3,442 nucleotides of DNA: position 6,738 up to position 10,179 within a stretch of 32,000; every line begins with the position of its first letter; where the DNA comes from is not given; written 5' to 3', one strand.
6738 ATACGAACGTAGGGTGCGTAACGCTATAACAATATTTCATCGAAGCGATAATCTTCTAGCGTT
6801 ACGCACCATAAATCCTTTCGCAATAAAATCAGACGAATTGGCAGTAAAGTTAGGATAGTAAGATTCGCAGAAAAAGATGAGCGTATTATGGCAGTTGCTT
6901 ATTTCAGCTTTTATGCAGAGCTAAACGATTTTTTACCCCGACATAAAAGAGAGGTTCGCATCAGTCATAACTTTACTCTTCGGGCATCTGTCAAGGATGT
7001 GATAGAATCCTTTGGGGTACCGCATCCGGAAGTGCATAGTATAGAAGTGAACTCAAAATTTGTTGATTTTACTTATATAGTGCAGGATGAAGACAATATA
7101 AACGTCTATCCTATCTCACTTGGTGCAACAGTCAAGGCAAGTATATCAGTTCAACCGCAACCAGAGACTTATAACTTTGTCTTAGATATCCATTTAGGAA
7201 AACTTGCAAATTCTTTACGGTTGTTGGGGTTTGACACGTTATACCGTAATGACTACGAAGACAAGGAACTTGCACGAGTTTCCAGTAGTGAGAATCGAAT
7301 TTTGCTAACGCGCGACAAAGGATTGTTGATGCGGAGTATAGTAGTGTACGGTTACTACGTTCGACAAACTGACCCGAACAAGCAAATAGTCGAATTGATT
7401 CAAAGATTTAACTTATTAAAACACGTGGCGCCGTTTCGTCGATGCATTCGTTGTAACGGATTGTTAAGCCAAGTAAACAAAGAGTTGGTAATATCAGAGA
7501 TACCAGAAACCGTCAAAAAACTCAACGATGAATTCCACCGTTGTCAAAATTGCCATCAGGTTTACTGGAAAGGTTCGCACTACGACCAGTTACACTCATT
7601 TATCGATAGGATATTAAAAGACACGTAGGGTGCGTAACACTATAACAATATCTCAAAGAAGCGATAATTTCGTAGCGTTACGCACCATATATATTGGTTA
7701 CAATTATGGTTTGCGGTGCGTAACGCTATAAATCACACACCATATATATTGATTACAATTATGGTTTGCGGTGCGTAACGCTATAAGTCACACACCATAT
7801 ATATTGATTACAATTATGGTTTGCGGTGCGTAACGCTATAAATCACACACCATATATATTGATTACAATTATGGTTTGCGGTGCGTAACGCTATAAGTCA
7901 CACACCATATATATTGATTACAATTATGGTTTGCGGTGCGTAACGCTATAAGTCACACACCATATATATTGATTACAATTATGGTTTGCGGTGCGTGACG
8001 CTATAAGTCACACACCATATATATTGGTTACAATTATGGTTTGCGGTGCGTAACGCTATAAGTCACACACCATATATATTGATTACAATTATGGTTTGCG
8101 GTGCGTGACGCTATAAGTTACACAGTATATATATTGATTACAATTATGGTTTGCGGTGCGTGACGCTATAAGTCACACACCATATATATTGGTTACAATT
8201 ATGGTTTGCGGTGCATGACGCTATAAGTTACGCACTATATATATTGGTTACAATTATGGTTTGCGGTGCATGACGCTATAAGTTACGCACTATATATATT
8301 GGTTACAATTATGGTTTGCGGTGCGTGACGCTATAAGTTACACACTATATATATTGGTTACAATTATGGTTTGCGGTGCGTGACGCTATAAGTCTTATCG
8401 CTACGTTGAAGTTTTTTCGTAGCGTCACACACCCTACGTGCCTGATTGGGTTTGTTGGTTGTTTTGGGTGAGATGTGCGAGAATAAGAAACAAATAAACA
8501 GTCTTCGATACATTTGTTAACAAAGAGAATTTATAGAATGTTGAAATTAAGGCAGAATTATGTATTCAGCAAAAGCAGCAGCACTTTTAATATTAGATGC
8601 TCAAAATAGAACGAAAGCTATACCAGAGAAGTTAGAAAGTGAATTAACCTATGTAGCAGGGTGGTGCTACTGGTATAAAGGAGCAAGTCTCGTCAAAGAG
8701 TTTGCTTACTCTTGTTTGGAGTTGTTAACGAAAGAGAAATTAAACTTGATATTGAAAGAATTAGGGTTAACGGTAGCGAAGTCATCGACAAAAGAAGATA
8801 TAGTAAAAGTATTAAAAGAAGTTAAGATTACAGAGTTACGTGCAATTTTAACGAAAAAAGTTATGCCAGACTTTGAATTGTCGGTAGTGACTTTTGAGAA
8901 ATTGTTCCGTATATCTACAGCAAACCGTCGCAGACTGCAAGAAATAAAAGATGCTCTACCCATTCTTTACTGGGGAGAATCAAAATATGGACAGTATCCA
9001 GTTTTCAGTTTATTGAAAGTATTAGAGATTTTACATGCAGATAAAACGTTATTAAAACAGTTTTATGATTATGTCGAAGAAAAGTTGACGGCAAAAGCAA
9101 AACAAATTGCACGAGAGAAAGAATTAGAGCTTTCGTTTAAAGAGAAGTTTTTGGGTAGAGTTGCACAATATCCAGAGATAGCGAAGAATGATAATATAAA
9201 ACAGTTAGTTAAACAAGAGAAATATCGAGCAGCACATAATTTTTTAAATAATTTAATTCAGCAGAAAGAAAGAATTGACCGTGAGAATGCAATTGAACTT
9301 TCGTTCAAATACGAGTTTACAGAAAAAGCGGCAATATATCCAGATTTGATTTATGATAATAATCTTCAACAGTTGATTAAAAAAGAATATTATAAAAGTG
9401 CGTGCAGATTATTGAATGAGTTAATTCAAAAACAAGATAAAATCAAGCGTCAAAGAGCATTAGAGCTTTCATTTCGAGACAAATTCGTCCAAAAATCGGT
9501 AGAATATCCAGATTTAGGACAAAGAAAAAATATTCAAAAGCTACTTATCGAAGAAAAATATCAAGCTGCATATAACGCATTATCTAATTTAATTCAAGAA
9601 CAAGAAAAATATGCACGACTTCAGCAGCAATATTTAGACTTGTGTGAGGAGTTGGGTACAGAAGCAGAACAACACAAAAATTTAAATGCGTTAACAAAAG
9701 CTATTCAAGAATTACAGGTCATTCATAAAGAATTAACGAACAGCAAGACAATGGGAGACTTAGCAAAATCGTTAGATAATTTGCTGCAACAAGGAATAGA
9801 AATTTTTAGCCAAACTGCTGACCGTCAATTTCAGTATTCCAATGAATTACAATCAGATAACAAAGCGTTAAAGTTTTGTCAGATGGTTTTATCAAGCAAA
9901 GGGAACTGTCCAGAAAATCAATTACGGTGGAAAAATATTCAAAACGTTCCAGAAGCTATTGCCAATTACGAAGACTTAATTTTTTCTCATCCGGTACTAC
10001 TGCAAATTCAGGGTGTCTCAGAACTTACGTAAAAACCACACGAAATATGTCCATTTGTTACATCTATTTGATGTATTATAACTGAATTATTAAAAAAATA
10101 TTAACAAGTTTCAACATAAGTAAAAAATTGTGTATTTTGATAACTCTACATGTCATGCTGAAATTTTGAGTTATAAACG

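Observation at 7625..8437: Exact 55-bp array of about 13 units nested inside an inverted GTAG-hairpin doublet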

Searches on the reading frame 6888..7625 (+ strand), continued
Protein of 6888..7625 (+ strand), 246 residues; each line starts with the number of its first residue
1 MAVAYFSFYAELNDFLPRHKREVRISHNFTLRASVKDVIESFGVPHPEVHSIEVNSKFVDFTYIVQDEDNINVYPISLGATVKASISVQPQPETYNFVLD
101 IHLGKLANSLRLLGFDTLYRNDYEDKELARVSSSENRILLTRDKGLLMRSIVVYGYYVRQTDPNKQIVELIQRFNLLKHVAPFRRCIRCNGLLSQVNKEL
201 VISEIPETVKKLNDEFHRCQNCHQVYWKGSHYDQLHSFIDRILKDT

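Call 67: find_encoding_contigs(protein=P0003, flank=3000, max_places=3)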
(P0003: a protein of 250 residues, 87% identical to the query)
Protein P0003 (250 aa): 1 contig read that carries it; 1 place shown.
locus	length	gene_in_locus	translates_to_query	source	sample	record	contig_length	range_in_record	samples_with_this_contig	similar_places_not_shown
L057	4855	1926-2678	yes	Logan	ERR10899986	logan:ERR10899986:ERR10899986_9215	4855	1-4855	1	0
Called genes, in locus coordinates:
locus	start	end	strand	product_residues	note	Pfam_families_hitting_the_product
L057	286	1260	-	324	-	PF06999:Suc_Fer-like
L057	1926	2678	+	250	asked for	PF14451:Ub-Mut7C, PF02597:ThiS (faint), PF01927:Mut7-C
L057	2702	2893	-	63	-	-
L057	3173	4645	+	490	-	-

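Call 68: find_encoding_contigs(protein=P0005, flank=3000, max_places=3)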
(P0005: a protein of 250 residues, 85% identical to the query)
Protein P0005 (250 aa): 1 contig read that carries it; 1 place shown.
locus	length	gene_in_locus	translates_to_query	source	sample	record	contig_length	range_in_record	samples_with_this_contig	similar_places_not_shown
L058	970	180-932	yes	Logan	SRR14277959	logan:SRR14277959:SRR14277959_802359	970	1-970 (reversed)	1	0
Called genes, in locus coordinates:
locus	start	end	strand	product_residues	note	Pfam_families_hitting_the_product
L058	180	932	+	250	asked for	PF14451:Ub-Mut7C, PF01927:Mut7-C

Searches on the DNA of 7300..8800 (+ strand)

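Call 5: search_rna_families(source=window, start=7300, end=8800, threshold=evalue, max_evalue=10, show_alignments=3)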
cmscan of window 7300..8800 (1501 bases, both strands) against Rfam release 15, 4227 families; matches with E-value up to 10: 3.
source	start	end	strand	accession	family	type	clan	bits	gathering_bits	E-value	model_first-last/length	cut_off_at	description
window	8366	8444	+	RF01941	MIR1223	Gene; miRNA;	-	19.6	77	0.21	1-102/102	no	MIR1223 microRNA precursor family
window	7667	7733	-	RF03747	mir-4536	Gene; miRNA;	-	19.1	76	2.7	1-88/88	no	mir-4536 microRNA precursor family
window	8375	8433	-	RF01941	MIR1223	Gene; miRNA;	-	14.9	77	6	17-86/102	no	MIR1223 microRNA precursor family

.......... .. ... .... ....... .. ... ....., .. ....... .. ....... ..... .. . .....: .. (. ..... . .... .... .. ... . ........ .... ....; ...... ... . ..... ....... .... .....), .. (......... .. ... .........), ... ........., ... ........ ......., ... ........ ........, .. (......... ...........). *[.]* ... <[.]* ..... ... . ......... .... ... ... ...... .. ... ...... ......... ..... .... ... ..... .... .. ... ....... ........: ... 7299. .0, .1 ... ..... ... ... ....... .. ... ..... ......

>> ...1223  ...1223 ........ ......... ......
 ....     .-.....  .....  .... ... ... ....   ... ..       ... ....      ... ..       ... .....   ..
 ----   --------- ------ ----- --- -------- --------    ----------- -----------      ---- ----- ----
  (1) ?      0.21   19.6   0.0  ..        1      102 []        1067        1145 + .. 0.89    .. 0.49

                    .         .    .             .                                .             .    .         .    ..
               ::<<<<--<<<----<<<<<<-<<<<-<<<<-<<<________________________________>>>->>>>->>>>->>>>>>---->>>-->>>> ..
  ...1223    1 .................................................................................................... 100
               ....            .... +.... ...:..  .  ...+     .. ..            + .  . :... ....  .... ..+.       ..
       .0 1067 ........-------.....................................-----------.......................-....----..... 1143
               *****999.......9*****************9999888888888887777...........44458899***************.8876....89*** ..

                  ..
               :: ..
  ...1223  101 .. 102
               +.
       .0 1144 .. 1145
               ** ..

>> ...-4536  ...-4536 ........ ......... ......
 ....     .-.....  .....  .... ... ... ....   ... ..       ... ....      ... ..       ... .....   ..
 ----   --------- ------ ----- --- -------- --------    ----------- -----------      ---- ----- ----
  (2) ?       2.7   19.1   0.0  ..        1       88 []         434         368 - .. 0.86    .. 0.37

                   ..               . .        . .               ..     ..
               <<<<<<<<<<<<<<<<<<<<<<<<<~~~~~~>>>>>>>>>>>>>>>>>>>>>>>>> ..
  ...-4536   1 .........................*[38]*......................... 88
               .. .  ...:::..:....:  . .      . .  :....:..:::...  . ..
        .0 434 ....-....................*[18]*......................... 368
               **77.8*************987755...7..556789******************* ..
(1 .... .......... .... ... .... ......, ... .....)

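Call 37: search_dna_similar(query=window:7615-7800:+, collection=plasmids, mode=distant, max_evalue=0.001, max_rows=30)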
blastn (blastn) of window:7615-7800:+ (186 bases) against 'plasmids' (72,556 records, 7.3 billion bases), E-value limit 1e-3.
No match.

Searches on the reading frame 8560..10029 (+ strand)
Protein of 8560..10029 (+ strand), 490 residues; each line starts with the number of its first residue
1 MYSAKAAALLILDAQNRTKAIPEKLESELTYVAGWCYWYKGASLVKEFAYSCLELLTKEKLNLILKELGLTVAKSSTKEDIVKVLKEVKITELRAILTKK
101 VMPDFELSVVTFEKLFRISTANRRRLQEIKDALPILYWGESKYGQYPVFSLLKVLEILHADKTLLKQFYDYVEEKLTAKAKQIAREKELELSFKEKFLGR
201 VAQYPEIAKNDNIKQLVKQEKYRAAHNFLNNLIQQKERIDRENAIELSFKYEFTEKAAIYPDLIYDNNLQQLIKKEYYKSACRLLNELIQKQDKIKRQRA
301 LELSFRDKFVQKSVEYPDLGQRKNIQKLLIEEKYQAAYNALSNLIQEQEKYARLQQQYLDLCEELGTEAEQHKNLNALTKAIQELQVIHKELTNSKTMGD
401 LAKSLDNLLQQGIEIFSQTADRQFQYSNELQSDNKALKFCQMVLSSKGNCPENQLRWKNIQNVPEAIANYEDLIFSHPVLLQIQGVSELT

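Call 12: search_protein_families(library=pfam, proteins=[window:8560-10029:+])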
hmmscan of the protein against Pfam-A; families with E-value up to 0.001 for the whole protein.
window:8560-10029:+ (490 aa): 0 families

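Call 59: find_encoding_contigs(protein=window:8560-10029:+, flank=3000, max_places=6)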
Protein window:8560-10029:+ (490 aa): 1 contig read that carries it; 1 place shown.
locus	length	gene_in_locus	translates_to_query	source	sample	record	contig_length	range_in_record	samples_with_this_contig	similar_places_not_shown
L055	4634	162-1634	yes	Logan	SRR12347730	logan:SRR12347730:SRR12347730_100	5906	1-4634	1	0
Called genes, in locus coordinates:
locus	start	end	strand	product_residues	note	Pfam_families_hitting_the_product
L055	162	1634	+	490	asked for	-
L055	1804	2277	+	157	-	-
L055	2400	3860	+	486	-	PF00355:Rieske, PF08417:PaO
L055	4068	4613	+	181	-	PF03551:PadR, PF10400:Vir_act_alpha_C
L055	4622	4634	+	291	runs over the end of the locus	PF01073:3Beta_HSD (weak), PF01370:Epimerase, PF02719:Polysacc_synt_2, PF04321:RmlD_sub_bind, PF07993:NAD_binding_4 (faint), PF16363:GDP_Man_Dehyd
